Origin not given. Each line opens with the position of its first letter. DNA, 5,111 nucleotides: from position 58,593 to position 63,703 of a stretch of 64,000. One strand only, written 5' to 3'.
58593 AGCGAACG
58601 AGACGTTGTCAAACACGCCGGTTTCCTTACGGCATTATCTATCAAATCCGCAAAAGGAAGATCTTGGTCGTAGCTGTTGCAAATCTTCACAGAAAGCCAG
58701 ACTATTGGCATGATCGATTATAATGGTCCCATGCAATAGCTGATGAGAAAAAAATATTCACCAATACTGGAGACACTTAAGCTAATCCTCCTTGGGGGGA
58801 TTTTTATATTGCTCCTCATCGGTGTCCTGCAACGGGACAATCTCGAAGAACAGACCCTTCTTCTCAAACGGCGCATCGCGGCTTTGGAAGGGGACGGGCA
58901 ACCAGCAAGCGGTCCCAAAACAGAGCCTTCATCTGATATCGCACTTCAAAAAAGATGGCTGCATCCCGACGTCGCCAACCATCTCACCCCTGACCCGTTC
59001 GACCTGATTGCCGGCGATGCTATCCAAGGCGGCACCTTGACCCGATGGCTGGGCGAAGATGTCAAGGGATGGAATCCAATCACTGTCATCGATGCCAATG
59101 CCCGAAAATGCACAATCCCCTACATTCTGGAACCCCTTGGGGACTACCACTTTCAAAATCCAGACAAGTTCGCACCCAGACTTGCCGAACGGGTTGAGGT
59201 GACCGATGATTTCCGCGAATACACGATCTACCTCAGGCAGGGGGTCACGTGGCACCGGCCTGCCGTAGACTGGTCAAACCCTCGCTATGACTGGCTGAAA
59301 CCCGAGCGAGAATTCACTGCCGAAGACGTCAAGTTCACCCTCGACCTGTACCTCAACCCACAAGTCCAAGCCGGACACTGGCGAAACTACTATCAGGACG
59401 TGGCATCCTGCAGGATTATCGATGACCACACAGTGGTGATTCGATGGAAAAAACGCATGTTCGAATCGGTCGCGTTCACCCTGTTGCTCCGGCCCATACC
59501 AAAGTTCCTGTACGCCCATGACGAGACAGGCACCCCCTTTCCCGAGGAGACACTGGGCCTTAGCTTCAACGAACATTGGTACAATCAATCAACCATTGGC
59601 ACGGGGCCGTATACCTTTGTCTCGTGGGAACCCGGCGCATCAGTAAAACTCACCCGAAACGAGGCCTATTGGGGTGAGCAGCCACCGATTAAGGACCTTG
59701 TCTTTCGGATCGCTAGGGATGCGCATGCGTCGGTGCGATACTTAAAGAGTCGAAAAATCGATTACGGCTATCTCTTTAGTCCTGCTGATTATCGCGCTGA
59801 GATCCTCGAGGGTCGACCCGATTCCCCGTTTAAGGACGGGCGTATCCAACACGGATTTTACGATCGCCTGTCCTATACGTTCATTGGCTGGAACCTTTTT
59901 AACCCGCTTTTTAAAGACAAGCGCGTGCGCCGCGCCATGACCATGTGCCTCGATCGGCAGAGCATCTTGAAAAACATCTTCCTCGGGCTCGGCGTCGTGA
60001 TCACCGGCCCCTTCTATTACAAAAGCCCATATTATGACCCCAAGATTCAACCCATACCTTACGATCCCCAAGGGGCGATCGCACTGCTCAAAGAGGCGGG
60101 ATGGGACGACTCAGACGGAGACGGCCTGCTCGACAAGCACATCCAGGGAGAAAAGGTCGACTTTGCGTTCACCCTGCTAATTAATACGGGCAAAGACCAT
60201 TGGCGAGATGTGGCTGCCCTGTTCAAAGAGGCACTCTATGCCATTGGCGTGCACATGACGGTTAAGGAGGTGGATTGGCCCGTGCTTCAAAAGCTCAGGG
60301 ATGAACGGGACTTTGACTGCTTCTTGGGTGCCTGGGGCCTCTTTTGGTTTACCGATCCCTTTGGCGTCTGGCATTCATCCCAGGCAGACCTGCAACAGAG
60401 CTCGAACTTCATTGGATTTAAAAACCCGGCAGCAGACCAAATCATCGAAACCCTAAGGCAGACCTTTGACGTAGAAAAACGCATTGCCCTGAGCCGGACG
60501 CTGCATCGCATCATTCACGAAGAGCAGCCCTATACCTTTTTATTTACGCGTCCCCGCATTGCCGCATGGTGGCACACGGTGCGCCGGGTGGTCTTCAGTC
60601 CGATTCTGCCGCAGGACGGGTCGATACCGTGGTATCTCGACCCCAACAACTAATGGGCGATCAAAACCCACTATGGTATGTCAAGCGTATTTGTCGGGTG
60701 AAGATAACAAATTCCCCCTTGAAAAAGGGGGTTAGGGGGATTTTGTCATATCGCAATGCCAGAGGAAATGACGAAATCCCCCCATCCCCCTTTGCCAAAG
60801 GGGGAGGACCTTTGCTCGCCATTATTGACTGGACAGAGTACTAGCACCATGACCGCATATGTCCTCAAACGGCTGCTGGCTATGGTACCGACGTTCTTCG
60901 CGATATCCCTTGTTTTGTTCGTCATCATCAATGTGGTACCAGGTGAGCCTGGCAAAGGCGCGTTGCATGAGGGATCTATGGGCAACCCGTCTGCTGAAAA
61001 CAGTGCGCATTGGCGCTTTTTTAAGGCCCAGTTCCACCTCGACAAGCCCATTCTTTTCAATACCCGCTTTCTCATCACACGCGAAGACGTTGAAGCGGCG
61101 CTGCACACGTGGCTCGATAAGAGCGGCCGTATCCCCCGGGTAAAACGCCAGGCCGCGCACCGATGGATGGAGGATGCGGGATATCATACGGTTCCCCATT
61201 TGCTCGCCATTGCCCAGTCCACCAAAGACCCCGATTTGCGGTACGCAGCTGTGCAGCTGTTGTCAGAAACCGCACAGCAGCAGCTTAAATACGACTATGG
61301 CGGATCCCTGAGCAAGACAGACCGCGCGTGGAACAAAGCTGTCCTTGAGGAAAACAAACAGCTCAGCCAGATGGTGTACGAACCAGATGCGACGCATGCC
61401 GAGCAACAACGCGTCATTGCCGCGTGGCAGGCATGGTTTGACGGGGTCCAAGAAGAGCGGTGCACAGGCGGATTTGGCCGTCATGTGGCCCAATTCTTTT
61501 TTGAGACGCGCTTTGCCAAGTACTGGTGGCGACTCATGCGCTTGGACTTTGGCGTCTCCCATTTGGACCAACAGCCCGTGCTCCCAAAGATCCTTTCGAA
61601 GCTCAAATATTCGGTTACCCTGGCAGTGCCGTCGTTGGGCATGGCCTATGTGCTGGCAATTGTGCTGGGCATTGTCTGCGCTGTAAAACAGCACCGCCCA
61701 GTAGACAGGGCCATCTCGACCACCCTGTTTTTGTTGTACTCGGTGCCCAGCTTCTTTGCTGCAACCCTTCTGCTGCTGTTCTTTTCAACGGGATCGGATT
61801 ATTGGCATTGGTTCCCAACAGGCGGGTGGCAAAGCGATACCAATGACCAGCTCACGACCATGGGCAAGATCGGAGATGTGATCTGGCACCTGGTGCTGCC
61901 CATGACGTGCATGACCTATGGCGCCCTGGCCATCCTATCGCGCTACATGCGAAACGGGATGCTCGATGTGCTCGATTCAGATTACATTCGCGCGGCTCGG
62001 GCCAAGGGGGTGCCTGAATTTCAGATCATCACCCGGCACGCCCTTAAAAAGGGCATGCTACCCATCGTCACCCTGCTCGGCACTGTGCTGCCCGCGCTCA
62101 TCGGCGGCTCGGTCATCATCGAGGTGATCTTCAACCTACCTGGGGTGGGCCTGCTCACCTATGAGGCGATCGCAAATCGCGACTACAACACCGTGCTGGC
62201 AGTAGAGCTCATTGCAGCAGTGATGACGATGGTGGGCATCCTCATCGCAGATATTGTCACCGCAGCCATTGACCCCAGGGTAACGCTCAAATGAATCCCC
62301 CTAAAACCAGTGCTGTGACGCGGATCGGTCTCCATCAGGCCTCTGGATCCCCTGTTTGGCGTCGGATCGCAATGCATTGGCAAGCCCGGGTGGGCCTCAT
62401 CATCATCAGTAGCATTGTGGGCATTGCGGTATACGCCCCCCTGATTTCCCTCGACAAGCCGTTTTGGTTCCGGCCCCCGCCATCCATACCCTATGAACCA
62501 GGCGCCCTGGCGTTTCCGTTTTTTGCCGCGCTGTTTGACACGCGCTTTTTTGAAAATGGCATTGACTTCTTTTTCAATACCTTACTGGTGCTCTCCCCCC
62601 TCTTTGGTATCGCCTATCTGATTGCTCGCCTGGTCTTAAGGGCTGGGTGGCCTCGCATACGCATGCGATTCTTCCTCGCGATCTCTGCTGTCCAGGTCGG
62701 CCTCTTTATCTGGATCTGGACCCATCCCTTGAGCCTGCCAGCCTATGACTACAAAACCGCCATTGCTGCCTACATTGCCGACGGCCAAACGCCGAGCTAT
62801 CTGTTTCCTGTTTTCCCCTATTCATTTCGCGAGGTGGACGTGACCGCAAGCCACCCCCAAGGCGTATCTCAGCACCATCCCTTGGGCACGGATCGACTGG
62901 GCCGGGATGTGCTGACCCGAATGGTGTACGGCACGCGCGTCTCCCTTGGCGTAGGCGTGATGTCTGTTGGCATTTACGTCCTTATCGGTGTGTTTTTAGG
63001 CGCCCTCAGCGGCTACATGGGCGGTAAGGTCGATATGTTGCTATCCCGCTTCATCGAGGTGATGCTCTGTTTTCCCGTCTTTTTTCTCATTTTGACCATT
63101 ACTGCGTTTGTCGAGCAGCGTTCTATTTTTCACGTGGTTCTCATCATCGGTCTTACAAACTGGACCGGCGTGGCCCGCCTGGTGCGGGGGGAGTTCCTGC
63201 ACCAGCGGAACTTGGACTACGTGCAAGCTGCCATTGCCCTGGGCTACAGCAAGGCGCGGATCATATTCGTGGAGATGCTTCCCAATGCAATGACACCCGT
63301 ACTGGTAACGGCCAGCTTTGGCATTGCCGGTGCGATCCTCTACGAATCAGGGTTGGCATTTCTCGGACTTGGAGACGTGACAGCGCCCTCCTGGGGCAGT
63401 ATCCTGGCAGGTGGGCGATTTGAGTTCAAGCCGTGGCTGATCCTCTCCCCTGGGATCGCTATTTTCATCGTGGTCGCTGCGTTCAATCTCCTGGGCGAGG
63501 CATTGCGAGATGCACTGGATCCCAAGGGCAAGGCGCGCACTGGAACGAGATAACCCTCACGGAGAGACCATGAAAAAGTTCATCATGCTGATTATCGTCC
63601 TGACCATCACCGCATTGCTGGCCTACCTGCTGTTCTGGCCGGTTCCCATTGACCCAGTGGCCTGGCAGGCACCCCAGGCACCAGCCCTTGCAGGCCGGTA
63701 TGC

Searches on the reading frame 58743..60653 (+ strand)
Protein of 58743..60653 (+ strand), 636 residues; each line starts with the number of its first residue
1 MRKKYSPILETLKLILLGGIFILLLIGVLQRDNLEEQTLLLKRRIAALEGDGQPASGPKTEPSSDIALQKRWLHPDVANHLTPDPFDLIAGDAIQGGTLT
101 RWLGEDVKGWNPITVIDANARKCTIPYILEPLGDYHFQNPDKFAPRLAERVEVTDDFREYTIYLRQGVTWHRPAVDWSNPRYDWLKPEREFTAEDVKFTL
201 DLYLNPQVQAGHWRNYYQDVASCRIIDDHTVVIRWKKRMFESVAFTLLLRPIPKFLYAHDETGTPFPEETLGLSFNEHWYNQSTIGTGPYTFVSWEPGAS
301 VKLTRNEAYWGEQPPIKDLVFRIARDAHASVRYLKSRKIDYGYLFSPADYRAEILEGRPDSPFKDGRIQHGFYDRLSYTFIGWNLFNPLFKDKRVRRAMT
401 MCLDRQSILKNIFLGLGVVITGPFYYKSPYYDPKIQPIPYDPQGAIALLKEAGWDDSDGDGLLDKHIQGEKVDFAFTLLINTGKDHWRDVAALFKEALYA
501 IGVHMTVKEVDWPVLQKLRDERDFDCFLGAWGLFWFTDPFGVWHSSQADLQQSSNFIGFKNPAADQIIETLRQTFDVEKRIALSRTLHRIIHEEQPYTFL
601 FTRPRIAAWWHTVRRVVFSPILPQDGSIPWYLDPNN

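Call 62: search_protein_families(library=pfam, proteins=[window:58743-60653:+], max_evalue=0.00001)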
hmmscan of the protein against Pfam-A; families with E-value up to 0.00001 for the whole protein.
window:58743-60653:+ (636 aa): 1 family
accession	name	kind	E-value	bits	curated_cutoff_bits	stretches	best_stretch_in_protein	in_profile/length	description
PF00496.27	SBP_bac_5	-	1.1e-75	255.6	32.4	1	142-545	1-360/368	Bacterial extracellular solute-binding proteins, family 5 Middle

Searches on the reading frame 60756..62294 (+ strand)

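Call 62: search_protein_families(library=pfam, proteins=[window:60756-62294:+], max_evalue=0.00001)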
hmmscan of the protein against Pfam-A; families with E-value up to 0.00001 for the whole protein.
window:60756-62294:+ (512 aa): 1 family
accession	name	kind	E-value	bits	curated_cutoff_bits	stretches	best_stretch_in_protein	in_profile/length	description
PF00528.27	BPD_transp_1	-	4.8e-40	137.7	26.4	1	301-510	1-183/184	Binding-protein-dependent transport system inner membrane component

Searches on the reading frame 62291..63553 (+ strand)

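Call 62: search_protein_families(library=pfam, proteins=[window:62291-63553:+], max_evalue=0.00001)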
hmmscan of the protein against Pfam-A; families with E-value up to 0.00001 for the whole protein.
window:62291-63553:+ (420 aa): 1 family
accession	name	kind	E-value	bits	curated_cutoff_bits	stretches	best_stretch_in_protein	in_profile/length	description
PF00528.27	BPD_transp_1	-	9.2e-27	94.4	26.4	1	233-412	1-181/184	Binding-protein-dependent transport system inner membrane component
